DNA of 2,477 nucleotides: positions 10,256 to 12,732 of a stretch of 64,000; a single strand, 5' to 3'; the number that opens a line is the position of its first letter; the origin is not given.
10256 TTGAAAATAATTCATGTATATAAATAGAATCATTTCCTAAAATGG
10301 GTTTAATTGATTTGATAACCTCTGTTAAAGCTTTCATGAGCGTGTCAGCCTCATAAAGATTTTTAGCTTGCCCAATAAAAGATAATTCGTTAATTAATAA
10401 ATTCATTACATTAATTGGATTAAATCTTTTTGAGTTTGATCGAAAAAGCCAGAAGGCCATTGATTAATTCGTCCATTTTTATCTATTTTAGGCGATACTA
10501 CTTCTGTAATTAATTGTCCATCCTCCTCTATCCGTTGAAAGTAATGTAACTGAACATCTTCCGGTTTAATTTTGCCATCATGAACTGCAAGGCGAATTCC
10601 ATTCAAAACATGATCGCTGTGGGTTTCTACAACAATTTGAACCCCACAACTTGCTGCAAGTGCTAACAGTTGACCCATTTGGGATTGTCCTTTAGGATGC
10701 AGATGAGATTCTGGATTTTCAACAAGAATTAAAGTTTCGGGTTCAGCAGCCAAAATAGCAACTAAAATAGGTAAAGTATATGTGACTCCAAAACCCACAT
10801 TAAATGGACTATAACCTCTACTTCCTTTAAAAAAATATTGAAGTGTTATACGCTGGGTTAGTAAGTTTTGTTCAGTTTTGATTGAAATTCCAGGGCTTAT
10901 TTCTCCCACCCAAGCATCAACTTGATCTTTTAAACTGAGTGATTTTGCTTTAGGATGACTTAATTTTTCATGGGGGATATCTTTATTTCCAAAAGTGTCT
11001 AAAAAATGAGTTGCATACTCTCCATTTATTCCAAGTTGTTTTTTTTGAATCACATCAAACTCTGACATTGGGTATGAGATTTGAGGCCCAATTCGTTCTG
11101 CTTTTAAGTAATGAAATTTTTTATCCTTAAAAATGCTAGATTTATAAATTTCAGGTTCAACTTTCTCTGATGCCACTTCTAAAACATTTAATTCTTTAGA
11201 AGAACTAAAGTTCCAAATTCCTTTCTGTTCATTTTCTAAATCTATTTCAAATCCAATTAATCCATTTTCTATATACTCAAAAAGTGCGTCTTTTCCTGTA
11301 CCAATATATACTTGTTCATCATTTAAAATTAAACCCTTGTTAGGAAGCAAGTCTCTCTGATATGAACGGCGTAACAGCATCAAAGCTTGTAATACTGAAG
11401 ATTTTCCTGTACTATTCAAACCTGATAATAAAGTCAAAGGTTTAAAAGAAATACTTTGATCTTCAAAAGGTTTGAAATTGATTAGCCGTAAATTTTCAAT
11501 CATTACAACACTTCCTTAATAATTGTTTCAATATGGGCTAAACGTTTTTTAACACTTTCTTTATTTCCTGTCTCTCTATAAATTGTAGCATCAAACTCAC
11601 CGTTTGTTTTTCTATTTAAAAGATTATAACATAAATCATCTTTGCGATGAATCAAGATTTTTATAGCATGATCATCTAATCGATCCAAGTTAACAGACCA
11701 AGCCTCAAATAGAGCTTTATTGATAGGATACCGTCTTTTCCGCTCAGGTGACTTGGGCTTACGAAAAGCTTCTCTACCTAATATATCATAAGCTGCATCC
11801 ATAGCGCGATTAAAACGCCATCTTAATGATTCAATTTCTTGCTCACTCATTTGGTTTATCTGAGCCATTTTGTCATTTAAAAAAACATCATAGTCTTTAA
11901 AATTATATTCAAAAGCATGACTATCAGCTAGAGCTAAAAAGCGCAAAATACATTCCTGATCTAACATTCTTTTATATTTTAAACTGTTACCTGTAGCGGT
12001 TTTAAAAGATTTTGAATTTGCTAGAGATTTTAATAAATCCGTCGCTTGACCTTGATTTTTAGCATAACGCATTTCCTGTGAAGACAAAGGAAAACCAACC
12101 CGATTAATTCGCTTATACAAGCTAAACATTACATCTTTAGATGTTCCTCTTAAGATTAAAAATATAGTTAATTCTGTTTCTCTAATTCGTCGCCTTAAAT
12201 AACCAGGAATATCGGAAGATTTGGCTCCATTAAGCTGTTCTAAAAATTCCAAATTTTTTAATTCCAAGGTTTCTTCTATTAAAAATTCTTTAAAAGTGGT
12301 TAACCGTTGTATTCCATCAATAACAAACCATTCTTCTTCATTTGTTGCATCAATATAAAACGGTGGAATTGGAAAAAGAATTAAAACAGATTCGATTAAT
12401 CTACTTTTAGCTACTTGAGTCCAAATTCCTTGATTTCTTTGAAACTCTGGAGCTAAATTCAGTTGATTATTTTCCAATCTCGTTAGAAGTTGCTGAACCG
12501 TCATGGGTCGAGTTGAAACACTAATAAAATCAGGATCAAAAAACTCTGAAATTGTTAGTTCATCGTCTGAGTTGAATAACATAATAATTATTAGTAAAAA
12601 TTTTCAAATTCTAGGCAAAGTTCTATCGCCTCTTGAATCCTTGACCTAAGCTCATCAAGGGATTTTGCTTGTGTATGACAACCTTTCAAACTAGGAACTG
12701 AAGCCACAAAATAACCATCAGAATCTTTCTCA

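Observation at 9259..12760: Menshen-like defence operon bracketed by twin toxin-less hicB genes forming a 157-bp direct repeat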

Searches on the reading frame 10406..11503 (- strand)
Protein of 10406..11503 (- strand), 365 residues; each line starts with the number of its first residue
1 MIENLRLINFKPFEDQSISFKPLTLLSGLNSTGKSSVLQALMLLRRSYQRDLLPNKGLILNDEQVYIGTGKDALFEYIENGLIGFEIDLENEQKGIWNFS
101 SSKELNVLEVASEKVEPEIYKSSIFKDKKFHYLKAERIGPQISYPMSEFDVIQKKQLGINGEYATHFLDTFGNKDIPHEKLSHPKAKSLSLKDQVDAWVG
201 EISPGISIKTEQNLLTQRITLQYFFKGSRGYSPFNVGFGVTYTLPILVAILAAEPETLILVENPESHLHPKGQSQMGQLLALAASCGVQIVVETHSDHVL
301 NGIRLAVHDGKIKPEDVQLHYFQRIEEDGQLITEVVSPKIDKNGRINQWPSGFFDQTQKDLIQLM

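Call 3: search_protein_families(library=pfam, proteins=[window:10406-11503:-], max_evalue=0.01)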
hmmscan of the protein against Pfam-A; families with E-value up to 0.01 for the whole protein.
window:10406-11503:- (365 aa): 8 families
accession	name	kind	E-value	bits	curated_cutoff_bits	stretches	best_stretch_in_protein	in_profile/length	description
PF13175.12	AAA_15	-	1.1e-21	78.3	32.1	2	1-156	1-150/374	AAA ATPase domain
PF12476.13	DUF3696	-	5.3e-19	68.6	22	1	312-364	1-52/52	Protein of unknown function (DUF3696)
PF13304.12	AAA_21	-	6.5e-18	66.3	27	1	23-301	1-304/304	AAA domain, putative AbiEii toxin, Type IV TA system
PF13476.12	AAA_23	-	2.8e-08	35.1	27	1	5-119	2-114/201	AAA domain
PF02463.25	SMC_N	-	6.6e-07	29.4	40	1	1-43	1-47/220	RecF/RecN/SMC N terminal domain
PF11398.14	DUF2813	-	2.7e-06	27.4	21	0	4-44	5-45/372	Protein of unknown function (DUF2813)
PF13514.12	AAA_27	-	3.7e-05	23.9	22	1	2-43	3-48/206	AAA domain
PF13555.12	AAA_29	-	7.2e-05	22.9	27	1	3-44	2-45/61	P-loop containing region of AAA domain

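Call 4: search_protein_families(library=padloc, proteins=[window:10406-11503:-], max_evalue=0.01)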
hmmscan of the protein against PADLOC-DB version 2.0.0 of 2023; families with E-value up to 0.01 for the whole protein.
window:10406-11503:- (365 aa): 131 families (the best 25 are shown)
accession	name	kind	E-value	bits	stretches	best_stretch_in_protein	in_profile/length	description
PDLC03878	NsnB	-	1.2e-124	414.5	1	1-365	1-343/345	-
PDLC04148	HEC-03B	-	1.2e-33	114.9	2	235-356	318-436/458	-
PDLC04707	PDC-M55A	-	8.8e-26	88.8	2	191-358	234-403/421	-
PDLC02979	AriA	-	2.8e-24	84.6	2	1-166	1-156/373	-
PDLC02980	AriA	-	2.4e-19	68.4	1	23-301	1-304/304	-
PDLC04176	HEC-01A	-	2.6e-18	64.5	2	190-301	208-322/371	-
PDLC04393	PDC-M07A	-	1.8e-16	58.2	2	1-126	1-127/435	-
PDLC04178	HEC-01A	-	5.6e-16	56.6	2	2-50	9-57/399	-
PDLC04391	PDC-M07A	-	2.3e-15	54.5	2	1-142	1-142/412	-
PDLC04392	PDC-M07A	-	5.1e-15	53.5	1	1-134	1-133/432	-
PDLC04177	HEC-01A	-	2.9e-14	50.9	2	245-303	286-343/393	-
PDLC04389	PDC-M07A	-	3.5e-14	50.6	1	2-46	6-50/443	-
PDLC04179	HEC-01A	-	5.5e-14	50.1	2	229-303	333-408/459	-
PDLC02336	AbiLi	-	9.8e-14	49.6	1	1-310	1-303/340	AbiLi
PDLC00067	GajA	-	2.1e-13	47.6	2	2-53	5-56/604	AAA ATPase domain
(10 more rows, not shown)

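Call 9: search_protein_families(library=ncbifam, proteins=[window:10406-11503:-], max_evalue=0.01)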
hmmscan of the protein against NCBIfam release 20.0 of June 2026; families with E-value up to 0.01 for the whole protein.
window:10406-11503:- (365 aa): 16 families
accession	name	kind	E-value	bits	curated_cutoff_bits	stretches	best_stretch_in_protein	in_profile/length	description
NF041760.1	PtuA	equivalog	1.5e-09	37.3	500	1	2-42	52-93/524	retron Ec78 anti-phage system effector ATPase PtuA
NF047739.1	antiphage_MADS3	equivalog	1.9e-09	37.2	420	2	1-49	1-49/427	methylation-associated defense system AAA family ATPase MAD3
TIGR00611.2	recf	equivalog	4.5e-06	26.1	172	1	2-45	1-45/339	DNA replication/repair protein RecF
NF010170.0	PRK13651.1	equivalog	3.1e-05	23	432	1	198-312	128-243/308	cobalt transporter ATP-binding subunit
NF002572.0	PRK02224.1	equivalog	0.00011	20.7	1087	1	2-42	3-44/888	DNA double-strand break repair ATPase Rad50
NF041035.1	Rad50_Halo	equivalog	0.00035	19.1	1000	1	2-41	3-43/883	DNA double-strand break repair ATPase Rad50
TIGR01166.1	cbiO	subfamily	0.00064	19.2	211.8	1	249-296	140-186/190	cobalt ABC transporter, ATP-binding protein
TIGR04521.1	ECF_ATPase_2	equivalog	0.00073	18.7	330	1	232-323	141-234/279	energy-coupling factor transporter ATPase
NF002244.0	PRK01156.1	equivalog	0.00094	17.4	847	1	1-41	2-43/895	DNA double-strand break repair ATPase Rad50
NF010153.0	PRK13631.1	equivalog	0.0019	17.2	463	1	232-301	173-241/320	cobalt transporter ATP-binding subunit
TIGR03740.1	galliderm_ABC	subfamily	0.0021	17.8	309.75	1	238-331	127-214/223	lantibiotic protection ABC transporter ATP-binding subunit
TIGR04435.1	restrict_AAA_1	hypoth_equivalog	0.0024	16.7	300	0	16-42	33-58/568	restriction system-associated AAA family ATPase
NF010157.0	PRK13636.1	equivalog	0.0036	16.5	463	0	248-296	153-201/285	cobalt transporter ATP-binding subunit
NF053563.1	Rkd4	equivalog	0.0039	15.4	860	1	2-41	3-43/747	arcadin-4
NF045487.1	ASRP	equivalog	0.0083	14.8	300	0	12-46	4-39/593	archaea-specific SMC-related protein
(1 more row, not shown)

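Call 53: find_related_loci(query=A5, collection=genome_contigs, flank=6000)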
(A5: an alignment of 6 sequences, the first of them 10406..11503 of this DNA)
Query A5 (365 aa) in genome_contigs; peptide patterns used: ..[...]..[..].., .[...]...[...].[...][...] (x = any residue, [..] = any of these).
418 stretches matched a pattern; 233 encode a relative of the query (tblastn E <= 1e-3); the best 80 are kept; 80 distinct loci.
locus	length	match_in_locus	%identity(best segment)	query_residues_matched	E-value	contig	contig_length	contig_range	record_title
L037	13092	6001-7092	61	1-365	2e-149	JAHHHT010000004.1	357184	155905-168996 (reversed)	MAG: Oscillatoria princeps RMCB-10 scaffold_7_c2, whole genome shotgun sequence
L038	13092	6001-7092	59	1-365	4e-149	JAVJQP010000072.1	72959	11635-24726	MAG: Coleofasciculus sp. D1-CHI-01 k141_38832, whole genome shotgun sequence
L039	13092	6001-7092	60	1-365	5e-148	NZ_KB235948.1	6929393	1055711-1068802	Oscillatoria sp. PCC 10802 Osc10802DRAFT_Contig7.7, whole genome shotgun sequence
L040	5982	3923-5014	60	1-365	4e-147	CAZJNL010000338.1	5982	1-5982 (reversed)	MAG TPA_asm: uncultured Oscillatoria sp. isolate SRP220891_co5_255 genome assembly, contig: NODE_12303_length_5982_cov_5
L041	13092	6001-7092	60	1-365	6e-146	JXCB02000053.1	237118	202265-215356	Tolypothrix campylonemoides VB511288 scaffold_008, whole genome shotgun sequence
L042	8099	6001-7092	61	1-365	2e-145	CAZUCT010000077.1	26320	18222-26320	MAG TPA_asm: uncultured bacterium isolate SRP141376_co3_269 genome assembly, contig: NODE_4874_length_26320_cov_58.61347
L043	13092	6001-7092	62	1-365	1e-145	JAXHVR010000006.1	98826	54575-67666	MAG: Cyanobacteriota bacterium isolate MAG82_tar_biofilm MAG82_6, whole genome shotgun sequence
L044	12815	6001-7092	59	1-365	1e-145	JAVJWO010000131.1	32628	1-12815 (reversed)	MAG: Coleofasciculus chthonoplastes F2-STO-03 k141_58438, whole genome shotgun sequence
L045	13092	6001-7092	59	1-365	3e-144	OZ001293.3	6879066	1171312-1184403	MAG: uncultured Hormoscilla sp. isolate 8e647e88-4706-4a17-b8b9-b52c092b67df genome assembly, chromosome: 1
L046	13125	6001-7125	61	1-365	2e-144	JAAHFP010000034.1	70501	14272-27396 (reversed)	MAG: Symploca sp. SIO1C2 1C2_NODE_34, whole genome shotgun sequence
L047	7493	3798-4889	59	1-365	3e-144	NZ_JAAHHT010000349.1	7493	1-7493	MAG: Okeania sp. SIO3I5 3I5_NODE_349, whole genome shotgun sequence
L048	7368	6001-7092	59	1-365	9e-144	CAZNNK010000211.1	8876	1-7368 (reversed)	MAG TPA_asm: uncultured Coleofasciculus sp. isolate binchicken_co15_51 genome assembly, contig: NODE_6300_length_8876_co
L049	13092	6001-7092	58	1-365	1e-143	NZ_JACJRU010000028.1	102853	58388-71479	Nostoc sp. FACHB-110 contig28, whole genome shotgun sequence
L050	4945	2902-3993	59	1-365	3e-145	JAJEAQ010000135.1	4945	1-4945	MAG: Trichodesmium sp. jk18x7bins.61 k141_2399618, whole genome shotgun sequence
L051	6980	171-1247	60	1-361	3e-143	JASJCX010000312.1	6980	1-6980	MAG: Calothrix sp. MO_167.B42 MO_167.c_9638, whole genome shotgun sequence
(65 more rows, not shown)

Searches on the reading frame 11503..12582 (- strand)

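Call 3: search_protein_families(library=pfam, proteins=[window:11503-12582:-], max_evalue=0.01)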
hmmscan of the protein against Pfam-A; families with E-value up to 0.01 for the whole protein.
window:11503-12582:- (359 aa): 1 family
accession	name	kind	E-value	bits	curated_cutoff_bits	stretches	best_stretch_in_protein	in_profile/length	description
PF03235.19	GmrSD_N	-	3.5e-17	63.6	33.2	1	34-174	6-196/199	GmrSD restriction endonuclease, N-terminal domain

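Call 4: search_protein_families(library=padloc, proteins=[window:11503-12582:-], max_evalue=0.01)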
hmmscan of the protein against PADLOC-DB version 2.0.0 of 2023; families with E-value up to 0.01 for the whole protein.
window:11503-12582:- (359 aa): 4 families
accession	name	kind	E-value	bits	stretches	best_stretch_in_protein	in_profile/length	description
PDLC03877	NsnA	-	2e-118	394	1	8-358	33-382/385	-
PDLC04027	PD-T4-2_A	-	2.6e-33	113.6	1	35-354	46-360/363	-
PDLC03418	REase_II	-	3.9e-07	27.5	1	39-200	30-183/372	Type II restriction enzyme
PDLC02695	Orf5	-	0.00061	16.3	0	80-108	74-100/601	Orf5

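Call 9: search_protein_families(library=ncbifam, proteins=[window:11503-12582:-], max_evalue=0.01)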
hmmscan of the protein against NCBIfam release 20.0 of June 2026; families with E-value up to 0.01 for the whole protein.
window:11503-12582:- (359 aa): 0 families
